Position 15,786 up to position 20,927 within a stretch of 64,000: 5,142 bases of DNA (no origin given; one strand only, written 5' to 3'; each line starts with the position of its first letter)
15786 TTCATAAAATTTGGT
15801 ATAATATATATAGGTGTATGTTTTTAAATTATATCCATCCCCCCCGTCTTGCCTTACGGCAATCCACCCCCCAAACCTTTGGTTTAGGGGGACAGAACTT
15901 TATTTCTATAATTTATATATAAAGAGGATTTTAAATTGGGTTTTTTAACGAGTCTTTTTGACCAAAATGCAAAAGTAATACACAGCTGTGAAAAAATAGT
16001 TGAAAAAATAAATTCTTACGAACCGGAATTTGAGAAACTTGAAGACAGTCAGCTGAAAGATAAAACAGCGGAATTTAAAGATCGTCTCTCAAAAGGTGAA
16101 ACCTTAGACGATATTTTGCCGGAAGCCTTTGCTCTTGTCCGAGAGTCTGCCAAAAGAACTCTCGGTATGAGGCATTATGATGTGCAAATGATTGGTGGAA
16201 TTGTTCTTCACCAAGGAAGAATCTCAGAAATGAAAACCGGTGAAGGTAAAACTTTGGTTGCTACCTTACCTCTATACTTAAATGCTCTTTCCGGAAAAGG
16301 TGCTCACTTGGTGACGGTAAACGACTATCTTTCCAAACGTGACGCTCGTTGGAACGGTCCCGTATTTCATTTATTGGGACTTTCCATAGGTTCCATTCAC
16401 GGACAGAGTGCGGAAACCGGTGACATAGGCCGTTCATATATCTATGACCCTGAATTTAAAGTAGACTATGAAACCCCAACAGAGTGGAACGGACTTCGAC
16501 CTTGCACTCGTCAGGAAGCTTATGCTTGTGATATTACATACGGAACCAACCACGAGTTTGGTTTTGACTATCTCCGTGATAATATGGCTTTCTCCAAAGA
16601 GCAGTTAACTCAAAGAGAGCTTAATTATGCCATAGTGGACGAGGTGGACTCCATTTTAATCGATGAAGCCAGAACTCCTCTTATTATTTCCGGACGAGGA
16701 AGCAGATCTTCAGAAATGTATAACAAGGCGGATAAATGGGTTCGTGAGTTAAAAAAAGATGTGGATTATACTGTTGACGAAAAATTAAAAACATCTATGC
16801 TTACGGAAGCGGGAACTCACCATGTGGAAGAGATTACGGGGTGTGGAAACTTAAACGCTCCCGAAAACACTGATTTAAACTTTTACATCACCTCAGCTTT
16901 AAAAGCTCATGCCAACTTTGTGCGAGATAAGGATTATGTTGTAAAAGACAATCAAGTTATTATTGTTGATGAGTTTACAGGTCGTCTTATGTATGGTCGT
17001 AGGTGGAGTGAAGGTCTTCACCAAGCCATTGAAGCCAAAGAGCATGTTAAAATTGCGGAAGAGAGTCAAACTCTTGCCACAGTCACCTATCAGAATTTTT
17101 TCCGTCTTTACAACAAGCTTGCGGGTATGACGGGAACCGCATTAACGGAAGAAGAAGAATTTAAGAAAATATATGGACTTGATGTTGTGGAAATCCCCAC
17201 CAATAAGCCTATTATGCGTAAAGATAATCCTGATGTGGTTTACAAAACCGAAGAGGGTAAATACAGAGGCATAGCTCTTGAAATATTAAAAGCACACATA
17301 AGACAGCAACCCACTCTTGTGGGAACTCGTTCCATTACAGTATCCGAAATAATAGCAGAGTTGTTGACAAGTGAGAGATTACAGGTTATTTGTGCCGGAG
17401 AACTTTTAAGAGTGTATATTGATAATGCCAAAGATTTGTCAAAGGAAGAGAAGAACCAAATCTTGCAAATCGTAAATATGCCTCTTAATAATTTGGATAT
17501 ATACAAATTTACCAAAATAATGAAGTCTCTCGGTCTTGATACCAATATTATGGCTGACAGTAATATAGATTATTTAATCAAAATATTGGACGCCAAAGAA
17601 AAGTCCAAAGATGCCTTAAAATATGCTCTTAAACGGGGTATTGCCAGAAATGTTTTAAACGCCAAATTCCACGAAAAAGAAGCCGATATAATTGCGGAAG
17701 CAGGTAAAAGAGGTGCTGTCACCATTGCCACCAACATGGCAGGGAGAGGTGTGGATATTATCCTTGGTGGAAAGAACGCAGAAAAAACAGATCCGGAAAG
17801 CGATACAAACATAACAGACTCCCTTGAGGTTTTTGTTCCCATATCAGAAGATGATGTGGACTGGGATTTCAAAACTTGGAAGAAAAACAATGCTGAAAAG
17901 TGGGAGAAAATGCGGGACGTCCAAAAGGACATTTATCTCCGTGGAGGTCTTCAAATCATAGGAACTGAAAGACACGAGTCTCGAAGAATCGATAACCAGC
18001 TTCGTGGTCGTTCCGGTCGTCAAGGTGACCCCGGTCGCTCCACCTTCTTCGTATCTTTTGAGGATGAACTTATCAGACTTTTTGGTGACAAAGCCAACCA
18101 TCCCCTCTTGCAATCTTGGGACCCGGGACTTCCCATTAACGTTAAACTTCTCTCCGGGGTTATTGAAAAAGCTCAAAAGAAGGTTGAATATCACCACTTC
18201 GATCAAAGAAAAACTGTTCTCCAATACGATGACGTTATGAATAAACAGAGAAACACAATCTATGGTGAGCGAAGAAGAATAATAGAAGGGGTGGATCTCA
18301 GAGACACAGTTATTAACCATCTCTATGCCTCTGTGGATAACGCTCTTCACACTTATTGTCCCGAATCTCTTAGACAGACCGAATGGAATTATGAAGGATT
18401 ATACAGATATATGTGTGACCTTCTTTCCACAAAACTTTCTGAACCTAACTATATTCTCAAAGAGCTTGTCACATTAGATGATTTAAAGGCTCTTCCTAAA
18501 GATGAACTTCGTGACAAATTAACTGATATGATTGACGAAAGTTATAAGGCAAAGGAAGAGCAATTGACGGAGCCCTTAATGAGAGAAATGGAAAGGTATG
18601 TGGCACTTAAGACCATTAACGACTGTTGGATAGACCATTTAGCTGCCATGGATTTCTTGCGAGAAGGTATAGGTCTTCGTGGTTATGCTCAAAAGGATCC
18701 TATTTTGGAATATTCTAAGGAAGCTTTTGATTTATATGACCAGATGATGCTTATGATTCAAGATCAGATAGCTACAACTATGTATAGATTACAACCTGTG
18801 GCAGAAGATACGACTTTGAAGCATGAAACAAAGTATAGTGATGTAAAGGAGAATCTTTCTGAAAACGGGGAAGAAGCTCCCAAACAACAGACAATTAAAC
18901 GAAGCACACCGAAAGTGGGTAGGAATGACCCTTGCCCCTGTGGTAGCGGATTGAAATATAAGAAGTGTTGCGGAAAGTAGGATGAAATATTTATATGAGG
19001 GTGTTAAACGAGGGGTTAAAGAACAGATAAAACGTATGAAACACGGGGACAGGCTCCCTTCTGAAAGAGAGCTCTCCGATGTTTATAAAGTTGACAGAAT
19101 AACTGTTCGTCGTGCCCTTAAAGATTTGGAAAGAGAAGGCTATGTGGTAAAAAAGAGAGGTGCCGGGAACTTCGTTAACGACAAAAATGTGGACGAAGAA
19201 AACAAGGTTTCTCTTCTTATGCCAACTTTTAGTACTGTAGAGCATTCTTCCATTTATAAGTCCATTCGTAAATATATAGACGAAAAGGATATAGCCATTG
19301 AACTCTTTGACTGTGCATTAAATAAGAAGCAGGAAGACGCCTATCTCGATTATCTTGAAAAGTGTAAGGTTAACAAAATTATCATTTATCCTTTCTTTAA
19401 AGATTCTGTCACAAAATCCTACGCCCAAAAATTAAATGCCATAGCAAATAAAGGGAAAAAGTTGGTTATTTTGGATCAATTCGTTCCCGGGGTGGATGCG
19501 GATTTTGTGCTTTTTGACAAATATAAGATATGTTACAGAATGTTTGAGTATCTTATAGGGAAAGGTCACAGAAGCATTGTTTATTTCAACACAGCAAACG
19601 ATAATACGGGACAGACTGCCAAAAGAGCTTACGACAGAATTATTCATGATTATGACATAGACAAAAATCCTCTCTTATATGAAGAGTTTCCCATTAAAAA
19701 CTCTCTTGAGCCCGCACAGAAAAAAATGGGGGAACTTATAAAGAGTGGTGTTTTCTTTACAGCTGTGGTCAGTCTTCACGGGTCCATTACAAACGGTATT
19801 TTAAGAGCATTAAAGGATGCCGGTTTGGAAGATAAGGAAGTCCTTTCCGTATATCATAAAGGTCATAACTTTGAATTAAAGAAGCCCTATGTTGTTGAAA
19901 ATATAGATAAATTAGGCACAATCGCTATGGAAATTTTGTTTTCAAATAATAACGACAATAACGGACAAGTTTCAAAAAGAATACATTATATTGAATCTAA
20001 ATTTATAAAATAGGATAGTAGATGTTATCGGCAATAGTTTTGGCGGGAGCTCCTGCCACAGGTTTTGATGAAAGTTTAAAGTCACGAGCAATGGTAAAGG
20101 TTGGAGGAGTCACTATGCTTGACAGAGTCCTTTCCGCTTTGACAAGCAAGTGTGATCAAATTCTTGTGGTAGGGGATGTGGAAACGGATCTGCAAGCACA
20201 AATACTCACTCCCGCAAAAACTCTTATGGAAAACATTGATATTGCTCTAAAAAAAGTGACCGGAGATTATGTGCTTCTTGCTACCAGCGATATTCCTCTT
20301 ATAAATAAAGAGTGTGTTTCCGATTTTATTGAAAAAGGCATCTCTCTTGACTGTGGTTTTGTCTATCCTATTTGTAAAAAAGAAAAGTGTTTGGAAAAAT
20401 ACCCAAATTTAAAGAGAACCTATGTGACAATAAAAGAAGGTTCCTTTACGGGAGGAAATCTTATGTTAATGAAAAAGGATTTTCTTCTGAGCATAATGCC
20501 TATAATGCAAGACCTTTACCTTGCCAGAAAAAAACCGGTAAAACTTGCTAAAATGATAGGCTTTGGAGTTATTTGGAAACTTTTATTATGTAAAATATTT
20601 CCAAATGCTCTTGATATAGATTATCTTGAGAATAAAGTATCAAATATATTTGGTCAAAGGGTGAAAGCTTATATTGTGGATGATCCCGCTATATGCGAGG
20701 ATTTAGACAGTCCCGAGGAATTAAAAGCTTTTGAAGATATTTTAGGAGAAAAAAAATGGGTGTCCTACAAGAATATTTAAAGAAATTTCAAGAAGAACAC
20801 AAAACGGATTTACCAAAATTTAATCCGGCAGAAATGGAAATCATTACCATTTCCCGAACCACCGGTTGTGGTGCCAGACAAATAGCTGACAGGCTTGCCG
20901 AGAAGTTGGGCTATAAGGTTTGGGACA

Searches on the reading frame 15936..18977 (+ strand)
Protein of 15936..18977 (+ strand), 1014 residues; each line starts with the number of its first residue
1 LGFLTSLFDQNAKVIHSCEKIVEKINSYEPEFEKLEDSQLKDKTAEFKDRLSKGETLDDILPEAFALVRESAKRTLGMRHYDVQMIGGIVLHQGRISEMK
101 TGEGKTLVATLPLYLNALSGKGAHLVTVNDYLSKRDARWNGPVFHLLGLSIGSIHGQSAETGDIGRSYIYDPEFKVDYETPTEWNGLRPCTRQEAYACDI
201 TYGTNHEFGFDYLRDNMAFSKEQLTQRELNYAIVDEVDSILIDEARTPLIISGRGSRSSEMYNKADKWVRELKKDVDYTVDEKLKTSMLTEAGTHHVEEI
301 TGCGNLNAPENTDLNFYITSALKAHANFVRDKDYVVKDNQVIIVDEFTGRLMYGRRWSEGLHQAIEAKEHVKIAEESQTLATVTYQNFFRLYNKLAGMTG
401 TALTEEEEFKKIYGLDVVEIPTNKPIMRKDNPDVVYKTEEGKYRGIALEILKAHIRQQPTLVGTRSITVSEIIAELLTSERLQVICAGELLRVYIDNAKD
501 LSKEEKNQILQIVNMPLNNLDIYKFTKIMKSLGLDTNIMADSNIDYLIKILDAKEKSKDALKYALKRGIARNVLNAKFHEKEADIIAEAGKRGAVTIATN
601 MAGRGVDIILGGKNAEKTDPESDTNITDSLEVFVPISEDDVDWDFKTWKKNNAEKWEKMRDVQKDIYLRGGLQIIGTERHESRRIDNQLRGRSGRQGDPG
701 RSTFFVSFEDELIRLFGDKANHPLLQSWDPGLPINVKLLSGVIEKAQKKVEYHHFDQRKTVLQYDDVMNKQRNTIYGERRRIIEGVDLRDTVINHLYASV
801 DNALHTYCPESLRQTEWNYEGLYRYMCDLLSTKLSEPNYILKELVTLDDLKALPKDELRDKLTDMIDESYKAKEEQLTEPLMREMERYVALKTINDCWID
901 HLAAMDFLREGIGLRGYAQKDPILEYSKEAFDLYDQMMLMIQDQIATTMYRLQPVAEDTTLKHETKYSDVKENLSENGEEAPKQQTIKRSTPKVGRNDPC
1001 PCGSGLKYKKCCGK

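Call 14: search_protein_families(library=pfam, proteins=[window:15936-18977:+], max_evalue=0.001)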
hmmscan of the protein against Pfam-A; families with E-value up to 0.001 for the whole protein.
window:15936-18977:+ (1014 aa): 5 families
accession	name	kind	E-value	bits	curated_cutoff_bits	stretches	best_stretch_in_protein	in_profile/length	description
PF07517.20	SecA_DEAD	-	8.3e-127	422.8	24.6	1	7-410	4-290/290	SecA DEAD-like domain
PF21090.3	P-loop_SecA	-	4.5e-71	239.1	27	2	555-726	44-198/205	SecA P-loop domain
PF07516.18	SecA_SW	-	4.9e-61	206.7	26.7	1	733-953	1-200/200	SecA Wing and Scaffold domain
PF01043.26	SecA_PP_bind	-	2.8e-39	134.6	23.5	1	258-366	2-110/110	SecA preprotein cross-linking domain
PF02810.21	SEC-C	-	1.3e-09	38.2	20.4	1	996-1014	1-19/19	SEC-C motif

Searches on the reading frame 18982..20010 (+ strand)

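Call 14: search_protein_families(library=pfam, proteins=[window:18982-20010:+], max_evalue=0.001)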
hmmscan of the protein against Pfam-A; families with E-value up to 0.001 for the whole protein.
window:18982-20010:+ (343 aa): 5 families
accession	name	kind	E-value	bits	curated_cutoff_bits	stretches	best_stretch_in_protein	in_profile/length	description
PF00392.27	GntR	-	2e-15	56.6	27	1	4-65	1-64/64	Bacterial regulatory proteins, gntR family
PF00532.27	Peripla_BP_1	-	1e-07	32.2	22.2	1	76-288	4-213/281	Periplasmic binding proteins and sugar binding domain of LacI family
PF13407.12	Peripla_BP_4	-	6.4e-07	29.6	35.1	1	93-287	18-212/258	Periplasmic binding protein domain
PF13377.12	Peripla_BP_3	-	4.6e-06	27.2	26.5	1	189-331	2-153/167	Periplasmic binding protein-like domain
PF14502.12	HTH_41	-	0.00029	20.7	25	0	20-56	1-37/48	Helix-turn-helix domain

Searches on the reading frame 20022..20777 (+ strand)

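Call 14: search_protein_families(library=pfam, proteins=[window:20022-20777:+], max_evalue=0.001)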
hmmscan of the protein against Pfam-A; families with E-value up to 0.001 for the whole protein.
window:20022-20777:+ (252 aa): 2 families
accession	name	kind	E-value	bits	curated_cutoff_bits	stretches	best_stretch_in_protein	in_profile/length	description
PF12804.13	NTP_transf_3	-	2.6e-10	41.2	27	1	4-122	1-127/160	MobA-like NTP transferase domain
PF01983.22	CofC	-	0.00016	21.4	22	1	31-106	32-113/217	Guanylyl transferase CofC like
